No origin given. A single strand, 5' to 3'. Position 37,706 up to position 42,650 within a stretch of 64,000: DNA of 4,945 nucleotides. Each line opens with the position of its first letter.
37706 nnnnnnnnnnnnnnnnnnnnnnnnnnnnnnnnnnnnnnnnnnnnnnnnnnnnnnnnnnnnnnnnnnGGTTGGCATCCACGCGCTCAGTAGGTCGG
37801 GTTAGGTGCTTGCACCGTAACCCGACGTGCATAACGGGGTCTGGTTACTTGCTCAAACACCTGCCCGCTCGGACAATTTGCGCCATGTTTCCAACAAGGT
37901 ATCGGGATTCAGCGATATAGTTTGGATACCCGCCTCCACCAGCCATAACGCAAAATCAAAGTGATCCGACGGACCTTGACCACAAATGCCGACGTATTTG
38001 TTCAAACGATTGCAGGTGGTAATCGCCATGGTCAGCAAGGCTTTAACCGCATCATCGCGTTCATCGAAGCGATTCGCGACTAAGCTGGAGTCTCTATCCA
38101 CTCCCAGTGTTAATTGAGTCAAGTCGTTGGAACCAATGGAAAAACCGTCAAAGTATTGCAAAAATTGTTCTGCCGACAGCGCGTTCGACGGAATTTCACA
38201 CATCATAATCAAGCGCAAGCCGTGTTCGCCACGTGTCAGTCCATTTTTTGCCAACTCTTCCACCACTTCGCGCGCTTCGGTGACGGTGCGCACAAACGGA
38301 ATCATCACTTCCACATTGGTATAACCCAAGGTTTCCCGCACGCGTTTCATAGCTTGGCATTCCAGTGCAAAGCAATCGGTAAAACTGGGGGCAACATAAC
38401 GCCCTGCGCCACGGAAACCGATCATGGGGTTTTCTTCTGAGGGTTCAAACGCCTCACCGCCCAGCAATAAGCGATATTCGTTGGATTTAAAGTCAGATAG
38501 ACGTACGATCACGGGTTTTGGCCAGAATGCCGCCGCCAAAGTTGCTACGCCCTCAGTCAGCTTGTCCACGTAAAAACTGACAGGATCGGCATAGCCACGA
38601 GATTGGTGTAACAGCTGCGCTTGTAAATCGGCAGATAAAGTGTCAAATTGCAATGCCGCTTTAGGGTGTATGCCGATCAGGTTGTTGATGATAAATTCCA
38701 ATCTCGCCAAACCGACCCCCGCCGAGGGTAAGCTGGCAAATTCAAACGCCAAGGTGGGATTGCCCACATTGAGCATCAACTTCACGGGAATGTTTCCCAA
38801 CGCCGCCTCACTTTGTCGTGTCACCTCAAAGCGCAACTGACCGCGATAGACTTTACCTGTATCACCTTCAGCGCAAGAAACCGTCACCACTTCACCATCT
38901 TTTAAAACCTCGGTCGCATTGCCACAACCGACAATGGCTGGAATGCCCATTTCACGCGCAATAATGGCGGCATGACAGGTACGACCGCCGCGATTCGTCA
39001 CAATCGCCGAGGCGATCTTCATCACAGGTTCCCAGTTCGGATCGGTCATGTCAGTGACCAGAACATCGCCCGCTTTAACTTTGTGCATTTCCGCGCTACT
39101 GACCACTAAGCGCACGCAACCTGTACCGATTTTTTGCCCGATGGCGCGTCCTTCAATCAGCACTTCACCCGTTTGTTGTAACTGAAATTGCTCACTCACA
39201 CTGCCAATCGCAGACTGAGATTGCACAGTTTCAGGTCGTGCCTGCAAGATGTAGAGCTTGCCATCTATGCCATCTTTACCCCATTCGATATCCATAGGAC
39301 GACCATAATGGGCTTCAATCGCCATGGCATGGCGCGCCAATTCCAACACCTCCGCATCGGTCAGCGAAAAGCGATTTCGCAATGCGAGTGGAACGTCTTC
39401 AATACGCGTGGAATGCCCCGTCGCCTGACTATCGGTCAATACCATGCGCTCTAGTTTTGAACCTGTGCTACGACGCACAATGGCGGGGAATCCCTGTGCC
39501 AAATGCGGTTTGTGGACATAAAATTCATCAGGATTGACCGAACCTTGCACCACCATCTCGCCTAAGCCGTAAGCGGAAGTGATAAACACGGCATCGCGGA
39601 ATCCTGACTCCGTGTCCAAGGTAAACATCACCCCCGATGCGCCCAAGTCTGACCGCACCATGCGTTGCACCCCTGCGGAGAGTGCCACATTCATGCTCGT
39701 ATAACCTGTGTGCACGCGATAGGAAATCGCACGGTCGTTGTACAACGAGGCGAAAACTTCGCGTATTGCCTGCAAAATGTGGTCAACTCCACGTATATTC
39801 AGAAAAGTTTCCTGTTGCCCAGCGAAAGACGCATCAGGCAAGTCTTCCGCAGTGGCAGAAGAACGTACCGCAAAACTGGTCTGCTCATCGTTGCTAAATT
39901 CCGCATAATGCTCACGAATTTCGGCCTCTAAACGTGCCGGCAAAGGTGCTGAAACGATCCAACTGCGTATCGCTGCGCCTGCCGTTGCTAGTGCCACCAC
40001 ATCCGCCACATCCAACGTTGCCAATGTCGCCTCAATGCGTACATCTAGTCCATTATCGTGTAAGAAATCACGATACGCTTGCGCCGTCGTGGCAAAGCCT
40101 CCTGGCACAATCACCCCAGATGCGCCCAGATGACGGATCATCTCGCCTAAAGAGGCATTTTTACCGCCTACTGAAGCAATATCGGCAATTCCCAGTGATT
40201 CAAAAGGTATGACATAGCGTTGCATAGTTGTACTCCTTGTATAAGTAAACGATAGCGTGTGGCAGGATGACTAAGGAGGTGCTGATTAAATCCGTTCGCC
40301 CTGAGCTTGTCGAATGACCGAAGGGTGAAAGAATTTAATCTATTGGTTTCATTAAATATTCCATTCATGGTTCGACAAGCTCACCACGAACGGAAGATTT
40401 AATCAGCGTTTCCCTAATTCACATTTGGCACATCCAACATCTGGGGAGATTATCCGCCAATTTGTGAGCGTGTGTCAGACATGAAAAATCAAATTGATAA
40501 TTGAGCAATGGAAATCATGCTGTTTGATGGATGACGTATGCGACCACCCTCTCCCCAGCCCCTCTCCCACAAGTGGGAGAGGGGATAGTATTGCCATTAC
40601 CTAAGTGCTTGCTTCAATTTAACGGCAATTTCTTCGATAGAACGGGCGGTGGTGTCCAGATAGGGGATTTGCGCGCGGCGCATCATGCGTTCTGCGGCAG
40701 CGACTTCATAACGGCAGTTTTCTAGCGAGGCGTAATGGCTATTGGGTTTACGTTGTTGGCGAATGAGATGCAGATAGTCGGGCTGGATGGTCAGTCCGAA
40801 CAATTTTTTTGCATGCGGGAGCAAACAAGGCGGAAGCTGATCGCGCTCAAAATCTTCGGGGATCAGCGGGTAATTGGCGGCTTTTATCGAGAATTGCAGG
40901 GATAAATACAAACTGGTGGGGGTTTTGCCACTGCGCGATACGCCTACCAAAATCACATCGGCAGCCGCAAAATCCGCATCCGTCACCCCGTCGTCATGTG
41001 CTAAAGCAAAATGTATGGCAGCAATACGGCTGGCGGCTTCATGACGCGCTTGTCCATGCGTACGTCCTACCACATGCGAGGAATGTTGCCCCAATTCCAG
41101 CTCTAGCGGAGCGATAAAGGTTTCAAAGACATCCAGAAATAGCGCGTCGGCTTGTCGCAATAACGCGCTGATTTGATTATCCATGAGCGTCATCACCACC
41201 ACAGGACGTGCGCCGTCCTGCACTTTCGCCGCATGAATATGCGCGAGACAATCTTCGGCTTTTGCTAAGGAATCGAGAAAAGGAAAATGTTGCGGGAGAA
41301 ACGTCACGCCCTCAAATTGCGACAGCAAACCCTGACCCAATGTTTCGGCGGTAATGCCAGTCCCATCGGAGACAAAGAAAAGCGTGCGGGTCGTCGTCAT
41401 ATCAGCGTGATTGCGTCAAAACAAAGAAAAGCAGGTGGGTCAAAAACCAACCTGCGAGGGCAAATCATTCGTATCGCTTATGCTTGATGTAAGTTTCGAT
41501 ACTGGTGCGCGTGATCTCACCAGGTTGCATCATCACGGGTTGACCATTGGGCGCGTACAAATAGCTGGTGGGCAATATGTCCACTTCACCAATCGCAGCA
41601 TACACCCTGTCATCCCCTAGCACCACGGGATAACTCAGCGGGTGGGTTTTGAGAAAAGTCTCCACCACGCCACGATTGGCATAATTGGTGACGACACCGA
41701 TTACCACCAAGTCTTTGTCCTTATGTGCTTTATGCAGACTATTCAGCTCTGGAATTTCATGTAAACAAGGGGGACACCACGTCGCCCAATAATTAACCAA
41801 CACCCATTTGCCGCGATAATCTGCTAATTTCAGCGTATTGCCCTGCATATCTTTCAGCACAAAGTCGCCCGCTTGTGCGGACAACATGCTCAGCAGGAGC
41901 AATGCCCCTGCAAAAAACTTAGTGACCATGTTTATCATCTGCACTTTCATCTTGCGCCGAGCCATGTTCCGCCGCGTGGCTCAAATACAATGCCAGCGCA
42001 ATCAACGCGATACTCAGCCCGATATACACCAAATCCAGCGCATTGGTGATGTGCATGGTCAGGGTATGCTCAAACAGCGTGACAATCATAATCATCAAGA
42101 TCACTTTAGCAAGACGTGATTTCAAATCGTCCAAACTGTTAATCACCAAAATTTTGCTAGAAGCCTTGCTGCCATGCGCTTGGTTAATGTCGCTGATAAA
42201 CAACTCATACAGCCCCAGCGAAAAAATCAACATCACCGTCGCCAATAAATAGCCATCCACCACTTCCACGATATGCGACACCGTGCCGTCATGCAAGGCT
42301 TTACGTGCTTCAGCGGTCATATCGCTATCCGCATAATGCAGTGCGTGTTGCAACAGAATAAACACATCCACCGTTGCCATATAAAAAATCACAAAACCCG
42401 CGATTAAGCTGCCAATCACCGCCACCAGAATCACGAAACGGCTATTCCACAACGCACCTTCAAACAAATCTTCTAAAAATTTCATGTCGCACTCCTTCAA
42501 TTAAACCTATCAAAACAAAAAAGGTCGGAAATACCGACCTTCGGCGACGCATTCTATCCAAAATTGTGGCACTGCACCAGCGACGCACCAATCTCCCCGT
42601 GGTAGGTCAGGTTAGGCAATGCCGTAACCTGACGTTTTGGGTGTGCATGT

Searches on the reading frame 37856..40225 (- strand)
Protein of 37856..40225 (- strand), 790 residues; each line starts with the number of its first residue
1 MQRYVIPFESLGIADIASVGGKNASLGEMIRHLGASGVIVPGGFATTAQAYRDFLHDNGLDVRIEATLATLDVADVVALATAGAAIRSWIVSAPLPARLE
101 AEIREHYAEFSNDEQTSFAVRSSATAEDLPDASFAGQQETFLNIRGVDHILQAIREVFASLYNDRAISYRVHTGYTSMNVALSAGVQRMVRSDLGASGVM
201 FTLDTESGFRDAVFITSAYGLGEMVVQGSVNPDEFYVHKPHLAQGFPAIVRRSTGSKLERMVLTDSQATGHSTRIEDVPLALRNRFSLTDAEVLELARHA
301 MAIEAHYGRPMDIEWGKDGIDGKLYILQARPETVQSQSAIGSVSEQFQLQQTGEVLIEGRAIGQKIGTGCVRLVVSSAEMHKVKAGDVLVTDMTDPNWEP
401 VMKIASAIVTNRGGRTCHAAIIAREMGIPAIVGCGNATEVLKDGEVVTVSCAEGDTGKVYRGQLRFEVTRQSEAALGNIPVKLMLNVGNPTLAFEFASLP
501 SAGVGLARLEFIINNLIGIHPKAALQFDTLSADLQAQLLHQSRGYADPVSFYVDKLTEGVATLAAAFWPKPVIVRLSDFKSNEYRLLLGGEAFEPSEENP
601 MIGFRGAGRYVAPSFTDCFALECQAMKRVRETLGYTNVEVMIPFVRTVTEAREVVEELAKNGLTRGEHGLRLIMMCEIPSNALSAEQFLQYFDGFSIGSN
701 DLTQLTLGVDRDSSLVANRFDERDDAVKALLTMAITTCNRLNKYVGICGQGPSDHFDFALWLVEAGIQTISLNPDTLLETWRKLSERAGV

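Call 49: search_protein_families(library=pfam, proteins=[window:37856-40225:-], max_evalue=0.00001)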
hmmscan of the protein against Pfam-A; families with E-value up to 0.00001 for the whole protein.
window:37856-40225:- (790 aa): 3 families
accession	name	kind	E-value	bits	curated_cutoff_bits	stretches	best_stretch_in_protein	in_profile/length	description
PF01326.24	PPDK_N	-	4.1e-120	401.4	27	1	17-349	2-326/328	Pyruvate phosphate dikinase, AMP/ATP-binding domain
PF02896.24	PEP-utilizers_C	-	2.4e-55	188.2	22.8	1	478-784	17-288/293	PEP-utilising enzyme, PEP-binding domain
PF00391.29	PEP-utilizers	-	3e-28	97.7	23.1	1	384-454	2-72/72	PEP-utilising enzyme, mobile domain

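Call 51: find_related_loci(query=window:37856-40225:-, collection=genome_contigs, flank=9000)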
Query window:37856-40225:- (790 aa) in genome_contigs; peptide patterns used: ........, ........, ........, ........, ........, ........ (x = any residue, [..] = any of these).
600 stretches matched a pattern (row limit reached: there are more); 598 encode a relative of the query (tblastn E <= 1e-3); the best 80 are kept; 80 distinct loci.
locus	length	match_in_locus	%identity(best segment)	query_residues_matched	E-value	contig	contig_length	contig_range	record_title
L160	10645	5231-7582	79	1-785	0e+0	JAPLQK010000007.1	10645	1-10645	MAG: Proteobacteria bacterium isolate LacPavin_0920_WC57_MAG_53_42 LacPavin_0920_WC57_scaffold_151016, whole genome shot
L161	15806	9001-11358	78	1-786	0e+0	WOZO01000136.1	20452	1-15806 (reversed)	MAG: Sideroxydans sp. isolate WOFB26 NODE_1008_length_20452_cov_8.915478, whole genome shotgun sequence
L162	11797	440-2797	76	1-787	0e+0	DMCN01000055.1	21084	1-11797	MAG TPA_asm: Gallionellaceae bacterium isolate UBA12482 contig_25592, whole genome shotgun sequence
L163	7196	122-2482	77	1-789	0e+0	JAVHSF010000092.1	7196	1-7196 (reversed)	MAG: Gallionella sp. isolate WB01no9_55_47 NODE_1921_length_7196_cov_27.366335, whole genome shotgun sequence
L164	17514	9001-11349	70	1-785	0e+0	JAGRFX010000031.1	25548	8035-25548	MAG: Rhodocyclaceae bacterium isolate HKST-UBA161 NODE_32_length_25548_cov_7.341172, whole genome shotgun sequence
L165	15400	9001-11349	69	1-785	0e+0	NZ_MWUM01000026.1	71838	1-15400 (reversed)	Zoogloea sp. LCSB751 NODE_26_length_71838_cov_46.7598_ID_51, whole genome shotgun sequence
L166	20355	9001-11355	69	1-784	0e+0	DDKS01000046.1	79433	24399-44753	MAG TPA_asm: Betaproteobacteria bacterium UBA2592 UBA2592_contig_2, whole genome shotgun sequence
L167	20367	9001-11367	68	1-788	0e+0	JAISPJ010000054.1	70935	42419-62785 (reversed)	MAG: Azoarcus sp. isolate Jx357_bin15 k119_1641476, whole genome shotgun sequence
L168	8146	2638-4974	68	8-786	0e+0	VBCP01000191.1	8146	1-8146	MAG: Betaproteobacteria bacterium isolate BP_20 14_0903_13_30cm_scaffold_1728600, whole genome shotgun sequence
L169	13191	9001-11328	69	3-785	0e+0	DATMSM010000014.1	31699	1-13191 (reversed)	MAG TPA_asm: Rhodocyclaceae bacterium isolate SMAG_U12986 k141_97014, whole genome shotgun sequence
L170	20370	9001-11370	66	1-787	0e+0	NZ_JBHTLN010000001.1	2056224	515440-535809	Methylophilus flavus strain CCUG 58411 GCM70027387_4, whole genome shotgun sequence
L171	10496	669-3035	67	1-788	0e+0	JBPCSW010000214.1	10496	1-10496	MAG: Fluviibacter sp. S1Ck117_861543_flag_1_multi_4.0000_len_10496, whole genome shotgun sequence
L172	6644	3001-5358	67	1-785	0e+0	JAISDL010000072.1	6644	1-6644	MAG: Accumulibacter sp. isolate Gx485_bin129 k119_4178743, whole genome shotgun sequence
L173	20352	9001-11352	68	2-786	0e+0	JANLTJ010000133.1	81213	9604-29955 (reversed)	MAG: Betaproteobacteria bacterium isolate OTE_25_metabat_186 OTE_25_k141_1167217, whole genome shotgun sequence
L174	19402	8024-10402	66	4-787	0e+0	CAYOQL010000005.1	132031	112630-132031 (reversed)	MAG TPA_asm: uncultured Herminiimonas sp. isolate SRP150892_co2_37 genome assembly, contig: NODE_108_length_132031_cov_1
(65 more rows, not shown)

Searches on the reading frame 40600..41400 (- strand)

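Call 49: search_protein_families(library=pfam, proteins=[window:40600-41400:-], max_evalue=0.00001)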
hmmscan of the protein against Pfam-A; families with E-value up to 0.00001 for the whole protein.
window:40600-41400:- (267 aa): 1 family
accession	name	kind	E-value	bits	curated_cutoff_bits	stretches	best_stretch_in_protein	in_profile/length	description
PF03618.20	Kinase-PPPase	-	7.4e-75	252.3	23.5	1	7-261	1-254/256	Kinase/pyrophosphorylase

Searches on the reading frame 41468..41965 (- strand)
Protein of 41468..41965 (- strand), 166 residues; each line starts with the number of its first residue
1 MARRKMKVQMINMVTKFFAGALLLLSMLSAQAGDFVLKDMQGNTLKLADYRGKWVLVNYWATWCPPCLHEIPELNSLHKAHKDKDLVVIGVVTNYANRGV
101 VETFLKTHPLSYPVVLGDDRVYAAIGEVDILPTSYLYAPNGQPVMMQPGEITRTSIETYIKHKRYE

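Call 49: search_protein_families(library=pfam, proteins=[window:41468-41965:-], max_evalue=0.00001)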
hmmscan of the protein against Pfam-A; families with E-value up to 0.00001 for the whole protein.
window:41468-41965:- (166 aa): 5 families
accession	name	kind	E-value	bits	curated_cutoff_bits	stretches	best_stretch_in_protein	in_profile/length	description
PF00578.27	AhpC-TSA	-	2.9e-21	76.1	26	1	30-140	3-118/124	AhpC/TSA family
PF08534.16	Redoxin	-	2.9e-17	63.3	26.6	1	32-119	6-95/148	Redoxin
PF00085.26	Thioredoxin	-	1.2e-07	32.1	23.5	1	53-89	19-54/103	Thioredoxin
PF13905.12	Thioredoxin_8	-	1.4e-07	32.2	27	1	52-141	1-92/94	Thioredoxin-like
PF00255.25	GSHPx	-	1.3e-06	28.4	27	1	34-94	3-62/108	Glutathione peroxidase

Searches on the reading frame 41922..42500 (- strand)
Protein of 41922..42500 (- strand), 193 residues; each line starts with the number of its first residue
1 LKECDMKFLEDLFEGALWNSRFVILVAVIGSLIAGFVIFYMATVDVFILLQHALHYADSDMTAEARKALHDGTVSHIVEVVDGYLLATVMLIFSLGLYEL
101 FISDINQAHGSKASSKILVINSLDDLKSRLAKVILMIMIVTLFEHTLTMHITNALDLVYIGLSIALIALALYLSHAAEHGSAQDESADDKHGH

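Call 49: search_protein_families(library=pfam, proteins=[window:41922-42500:-], max_evalue=0.00001)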
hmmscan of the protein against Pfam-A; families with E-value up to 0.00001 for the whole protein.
window:41922-42500:- (193 aa): 1 family
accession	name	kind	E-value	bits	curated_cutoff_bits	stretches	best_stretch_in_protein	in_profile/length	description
PF03350.21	UPF0114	-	6.4e-32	110.7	23.1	1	17-145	1-116/117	Uncharacterized protein family, UPF0114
